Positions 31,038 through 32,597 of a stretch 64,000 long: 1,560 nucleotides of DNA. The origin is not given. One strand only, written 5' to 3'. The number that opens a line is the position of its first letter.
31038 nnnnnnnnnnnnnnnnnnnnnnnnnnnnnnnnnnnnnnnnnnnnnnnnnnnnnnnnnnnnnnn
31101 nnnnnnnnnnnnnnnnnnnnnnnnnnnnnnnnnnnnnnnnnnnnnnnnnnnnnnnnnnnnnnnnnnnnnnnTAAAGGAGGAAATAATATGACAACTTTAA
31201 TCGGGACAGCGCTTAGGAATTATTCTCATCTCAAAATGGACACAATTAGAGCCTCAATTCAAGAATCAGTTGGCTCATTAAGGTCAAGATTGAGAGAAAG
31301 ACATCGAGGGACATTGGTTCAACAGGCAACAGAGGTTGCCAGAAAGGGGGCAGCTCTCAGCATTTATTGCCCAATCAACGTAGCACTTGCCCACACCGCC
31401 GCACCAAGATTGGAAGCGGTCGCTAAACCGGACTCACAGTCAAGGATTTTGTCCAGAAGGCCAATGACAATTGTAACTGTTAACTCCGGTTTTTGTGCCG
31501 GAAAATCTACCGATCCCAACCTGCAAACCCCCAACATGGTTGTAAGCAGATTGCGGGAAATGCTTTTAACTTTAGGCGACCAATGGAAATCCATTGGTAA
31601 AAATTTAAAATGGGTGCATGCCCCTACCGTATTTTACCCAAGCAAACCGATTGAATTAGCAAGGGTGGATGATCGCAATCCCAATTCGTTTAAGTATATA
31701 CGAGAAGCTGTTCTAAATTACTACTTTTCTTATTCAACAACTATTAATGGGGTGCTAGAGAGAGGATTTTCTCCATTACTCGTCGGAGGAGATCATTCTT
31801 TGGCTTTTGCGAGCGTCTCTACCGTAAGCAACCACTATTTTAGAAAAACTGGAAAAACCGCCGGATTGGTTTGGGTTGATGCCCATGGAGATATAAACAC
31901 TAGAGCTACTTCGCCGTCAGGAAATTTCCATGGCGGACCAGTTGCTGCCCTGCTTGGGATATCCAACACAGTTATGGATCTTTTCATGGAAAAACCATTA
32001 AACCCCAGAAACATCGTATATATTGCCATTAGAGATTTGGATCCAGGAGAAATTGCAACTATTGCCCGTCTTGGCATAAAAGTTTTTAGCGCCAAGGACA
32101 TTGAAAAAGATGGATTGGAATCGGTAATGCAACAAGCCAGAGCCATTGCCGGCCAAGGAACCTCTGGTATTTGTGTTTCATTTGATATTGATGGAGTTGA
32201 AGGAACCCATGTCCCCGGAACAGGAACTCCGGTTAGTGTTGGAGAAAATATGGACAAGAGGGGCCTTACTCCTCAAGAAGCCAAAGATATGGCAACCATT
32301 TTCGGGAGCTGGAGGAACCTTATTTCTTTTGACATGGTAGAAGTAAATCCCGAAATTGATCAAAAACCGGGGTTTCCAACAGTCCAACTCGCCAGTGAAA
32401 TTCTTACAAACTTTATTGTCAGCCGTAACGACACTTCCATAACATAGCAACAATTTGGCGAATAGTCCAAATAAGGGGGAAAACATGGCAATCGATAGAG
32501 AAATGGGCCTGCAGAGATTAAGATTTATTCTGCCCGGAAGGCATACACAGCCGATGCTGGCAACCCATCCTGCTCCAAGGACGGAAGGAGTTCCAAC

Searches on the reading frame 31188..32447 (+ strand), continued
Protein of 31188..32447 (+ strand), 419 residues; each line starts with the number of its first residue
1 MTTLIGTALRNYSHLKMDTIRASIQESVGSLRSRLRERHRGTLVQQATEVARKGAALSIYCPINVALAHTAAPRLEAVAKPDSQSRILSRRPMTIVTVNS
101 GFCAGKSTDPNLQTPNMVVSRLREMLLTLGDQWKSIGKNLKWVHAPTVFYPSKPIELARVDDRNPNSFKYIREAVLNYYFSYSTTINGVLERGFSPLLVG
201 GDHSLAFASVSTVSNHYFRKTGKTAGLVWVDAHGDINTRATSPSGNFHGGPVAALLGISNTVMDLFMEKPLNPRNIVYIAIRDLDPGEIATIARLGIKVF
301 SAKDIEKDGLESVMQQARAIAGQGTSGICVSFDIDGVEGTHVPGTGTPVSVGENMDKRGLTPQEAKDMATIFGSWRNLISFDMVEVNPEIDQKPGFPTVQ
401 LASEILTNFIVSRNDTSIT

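Call 56: search_protein_families(library=pfam, proteins=[L052:7847-10237:+, L052:5448-6578:+, L052:2506-4173:+, L052:6894-7400:+, L052:10906-11490:-, L052:11661-12296:+], max_evalue=1)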
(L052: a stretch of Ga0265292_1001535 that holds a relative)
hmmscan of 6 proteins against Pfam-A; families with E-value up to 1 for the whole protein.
L052:7847-10237:+ (796 aa): 29 families (the best 25 are shown)
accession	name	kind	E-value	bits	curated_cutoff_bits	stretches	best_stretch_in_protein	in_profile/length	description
PF00491.26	Arginase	-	3.7e-57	194.4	22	1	270-497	69-279/280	Arginase family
PF13414.12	TPR_11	-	1.3e-33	114.9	26.8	6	711-745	8-42/42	TPR repeat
PF14559.12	TPR_19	-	1.4e-30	105.9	25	3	709-752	3-46/68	Tetratricopeptide repeat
PF07719.23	TPR_2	-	2e-28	96.6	27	4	536-565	4-33/34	Tetratricopeptide repeat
PF00515.34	TPR_1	-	3e-28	96.9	27.8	4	535-566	3-34/34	Tetratricopeptide repeat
PF13431.12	TPR_17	-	6.6e-22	76.3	24.4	3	602-635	1-34/34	Tetratricopeptide repeat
PF13432.12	TPR_16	-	3e-21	75.9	32.7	3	702-760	2-60/65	Tetratricopeptide repeat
PF13428.12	TPR_14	-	1.2e-20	72.3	23.5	4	704-740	8-44/44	Tetratricopeptide repeat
PF13181.12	TPR_8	-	3.3e-18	64.7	25.7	3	535-565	3-33/34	Tetratricopeptide repeat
PF13424.12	TPR_12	-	7.6e-16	58.5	30.1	4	733-769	5-41/77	Tetratricopeptide repeat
PF13176.12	TPR_7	-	9e-13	47.7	27.9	0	753-773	14-36/36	Tetratricopeptide repeat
PF24575.1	TPR_Slam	-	5.4e-11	43.3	35.2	1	535-580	49-94/104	Surface lipoprotein assembly modifier, N-terminal TPR repeats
PF13174.12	TPR_6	-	9.3e-11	42.1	26.3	1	537-564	4-31/33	Tetratricopeptide repeat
PF13374.12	TPR_10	-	3e-09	37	27.5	1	737-770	8-41/42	Tetratricopeptide repeat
PF23914.1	TPR_CcmH_CycH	-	1.7e-07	31.6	42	1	606-659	42-95/158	Cytochrome c-type biogenesis protein H TPR domain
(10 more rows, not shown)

L052:5448-6578:+ (376 aa): 0 families

L052:2506-4173:+ (555 aa): 2 families
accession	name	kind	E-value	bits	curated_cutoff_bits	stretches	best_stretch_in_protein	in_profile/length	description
PF00209.24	SNF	-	4.5e-54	184.5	27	2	259-522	230-496/524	Sodium:neurotransmitter symporter family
PF19149.5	DUF5831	-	0.11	13.3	25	1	491-511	41-61/72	Family of unknown function (DUF5831)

L052:6894-7400:+ (168 aa): 4 families
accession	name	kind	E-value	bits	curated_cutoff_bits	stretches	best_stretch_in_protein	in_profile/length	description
PF10543.14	ORF6N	-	1.6e-33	115.3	27.8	1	12-96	1-86/86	ORF6N domain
PF16808.10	PKcGMP_CC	-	0.0078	16.2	35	1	131-146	11-26/35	Coiled-coil N-terminus of cGMP-dependent protein kinase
PF03938.19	OmpH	-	0.064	13.9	32.4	1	112-156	3-47/141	Outer membrane protein (OmpH-like)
PF25125.1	DUF7817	-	0.31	11.3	27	0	122-139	20-37/44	Domain of unknown function (DUF7817)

L052:10906-11490:- (194 aa): 2 families
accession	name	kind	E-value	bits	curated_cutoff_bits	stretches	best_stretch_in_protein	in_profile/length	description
PF01862.21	PvlArgDC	-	1.2e-57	194.8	22.7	1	6-182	1-161/161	Pyruvoyl-dependent arginine decarboxylase (PvlArgDC)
PF03747.19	ADP_ribosyl_GH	-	0.015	15.5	26.2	1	108-180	105-175/287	ADP-ribosylglycohydrolase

L052:11661-12296:+ (211 aa): 0 families

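Call 76: predict_structure(alignment_id=A6)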
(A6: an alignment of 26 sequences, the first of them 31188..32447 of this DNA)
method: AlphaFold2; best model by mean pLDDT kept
length: 419 residues; sequences in the alignment: 26
mean_pLDDT: 77.0   pTM: 0.76
mean pLDDT of the five models: 77.0, 76.5, 76.2, 74.8, 73.7
residues with pLDDT >= 90: 178; 70-90: 102; 50-70: 68; < 50: 71
segments of 3 or more residues with pLDDT < 50: 1-15, 37-82, 152-159
pLDDT, mean of each block of 10 residues (from residue 1): 37 57 69 52 43 34 31 34 55 84 60 80 90 81 67 48 63 78 93 93 89 97 98 89 78 88 80 97 92 97 95 98 98 94 79 79 97 96 88 85 95 75
secondary structure, 60 per line:
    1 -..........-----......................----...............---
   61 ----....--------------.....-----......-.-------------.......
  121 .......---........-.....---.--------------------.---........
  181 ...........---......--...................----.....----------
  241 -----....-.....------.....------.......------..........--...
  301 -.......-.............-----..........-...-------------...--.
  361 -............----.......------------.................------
elements in order: H2-11 H17-38 H43-57 H65-68 H83-87 E93-98 H114-127 H131-138 E140-144 H173-191 E195-200 H203-221 E226-230 H251-255 H262-266 E276-279 H286-295 E298-300 H302-308 H310-322 E328-333 H362-373 E378-384 H397-413

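Call 82: search_protein_families(library=padloc, proteins=[window:31188-32447:+], max_evalue=0.001)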
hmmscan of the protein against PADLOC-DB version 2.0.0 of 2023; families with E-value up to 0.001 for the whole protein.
window:31188-32447:+ (419 aa): 0 families

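Call 91: search_protein_representatives(protein=window:31188-32447:+)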
Query: 419 residues. Proteins with E-value up to 0.001 (for the whole library): 5881; up to 1e-10: 2936; up to 1e-30: 114. The best 150 are listed.
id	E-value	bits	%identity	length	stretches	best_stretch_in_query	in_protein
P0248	7.7e-107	374.3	54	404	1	44-410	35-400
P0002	2.4e-64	234.4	43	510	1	89-393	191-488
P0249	6.1e-62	226.4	43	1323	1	93-392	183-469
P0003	3.1e-59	217.5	42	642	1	89-411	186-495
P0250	2.8e-52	194.6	42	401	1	166-412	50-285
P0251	2.6e-43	165.1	47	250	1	185-393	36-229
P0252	1.8e-40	155.8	42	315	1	169-404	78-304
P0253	5.3e-40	154.2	43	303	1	187-406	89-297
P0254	3.5e-39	151.5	42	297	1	167-394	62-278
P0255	1.5e-38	149.4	41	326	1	182-402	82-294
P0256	1.8e-38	149.2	39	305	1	162-410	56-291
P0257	1.9e-37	145.8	45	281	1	191-393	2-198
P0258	2.3e-37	145.5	43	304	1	166-394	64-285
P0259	6.0e-37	144.1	38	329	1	161-405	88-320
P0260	1.2e-36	143.1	42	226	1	187-406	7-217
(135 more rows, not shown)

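Call 92: search_protein_families(library=pfam, proteins=[P0249, P0250, P0248], max_evalue=0.001)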
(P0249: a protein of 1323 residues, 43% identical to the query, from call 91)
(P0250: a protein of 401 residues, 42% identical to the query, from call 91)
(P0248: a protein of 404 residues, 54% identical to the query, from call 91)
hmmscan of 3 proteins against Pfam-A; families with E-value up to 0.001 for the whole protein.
P0249 (1323 aa): 4 families
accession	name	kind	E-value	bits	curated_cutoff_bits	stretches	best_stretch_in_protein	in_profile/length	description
PF00491.26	Arginase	-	3.2e-53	181.5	22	1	252-484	59-277/280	Arginase family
PF13191.12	AAA_16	-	5.3e-07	30.7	32.6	1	556-618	4-60/167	AAA ATPase domain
PF13401.12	AAA_22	-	5.5e-06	27.2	27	1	578-640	4-64/130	AAA domain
PF25199.1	nSTAND_NTPase5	-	0.00032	21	34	1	556-657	20-110/145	Novel STAND NTPase 5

P0250 (401 aa): 2 families
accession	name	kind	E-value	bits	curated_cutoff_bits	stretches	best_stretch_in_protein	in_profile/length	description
PF00491.26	Arginase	-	4.6e-55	187.5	22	1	66-283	74-278/280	Arginase family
PF13516.12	LRR_6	-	0.00025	21.3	23.4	0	345-364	5-24/24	Leucine Rich repeat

P0248 (404 aa): 1 family
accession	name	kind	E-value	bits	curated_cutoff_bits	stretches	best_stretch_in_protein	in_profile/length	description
PF00491.26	Arginase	-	5e-48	164.4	22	2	161-330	74-226/280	Arginase family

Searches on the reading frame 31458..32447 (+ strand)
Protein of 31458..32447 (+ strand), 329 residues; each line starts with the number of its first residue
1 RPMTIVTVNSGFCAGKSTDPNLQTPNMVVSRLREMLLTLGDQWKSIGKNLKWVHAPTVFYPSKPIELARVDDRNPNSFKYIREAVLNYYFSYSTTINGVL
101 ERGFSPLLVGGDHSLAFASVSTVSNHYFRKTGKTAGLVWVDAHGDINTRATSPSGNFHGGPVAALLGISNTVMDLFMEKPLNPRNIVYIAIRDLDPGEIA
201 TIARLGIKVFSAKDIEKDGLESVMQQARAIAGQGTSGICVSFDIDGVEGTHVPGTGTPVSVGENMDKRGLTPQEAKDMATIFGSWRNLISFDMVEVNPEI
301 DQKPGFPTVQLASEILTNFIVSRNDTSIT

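Call 77: search_solved_structures(query=window:31458-32447:+, max_evalue=0.001)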
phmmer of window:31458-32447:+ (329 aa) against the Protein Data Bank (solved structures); distinct sequences matched with E-value up to 0.001: 63 (the best 60 are shown).
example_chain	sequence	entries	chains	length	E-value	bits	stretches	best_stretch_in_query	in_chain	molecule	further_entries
1cev_A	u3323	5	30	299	3.9e-39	138.1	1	86-310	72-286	PROTEIN (ARGINASE)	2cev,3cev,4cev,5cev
6nbk_A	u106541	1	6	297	6.8e-36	127.5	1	93-304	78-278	Arginase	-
6dkt_A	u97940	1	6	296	2.9e-34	122.1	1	85-316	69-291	Arginase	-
6nfp_A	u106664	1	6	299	3e-34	122.1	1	85-316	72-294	Arginase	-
2ef4_A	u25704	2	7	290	4.3e-33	118.3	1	63-304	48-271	Arginase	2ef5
2eiv_A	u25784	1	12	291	4.4e-33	118.2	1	63-304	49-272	Arginase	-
4hww_A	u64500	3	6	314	1.6e-31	113.1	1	99-307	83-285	Arginase-1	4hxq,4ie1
1wvb_A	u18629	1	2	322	1.7e-31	113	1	99-307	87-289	Arginase 1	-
1wva_A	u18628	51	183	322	1.7e-31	113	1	99-307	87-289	Arginase 1 | Arginase-1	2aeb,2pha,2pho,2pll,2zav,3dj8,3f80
6q92_A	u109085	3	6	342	2e-31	112.8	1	99-307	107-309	Arginase-1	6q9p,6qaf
4ity_A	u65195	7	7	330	2e-31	112.8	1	95-300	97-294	Arginase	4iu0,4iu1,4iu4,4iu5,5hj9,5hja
3e6v_A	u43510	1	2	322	8.4e-31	110.7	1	99-307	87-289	Arginase-1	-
3e6k_A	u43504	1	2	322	2.2e-30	109.4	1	99-307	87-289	Arginase-1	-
1t4p_A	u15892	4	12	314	2.8e-30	109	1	92-307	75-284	Arginase 1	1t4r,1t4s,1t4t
3e8q_A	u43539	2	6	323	3.1e-30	108.9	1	92-307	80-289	Arginase-1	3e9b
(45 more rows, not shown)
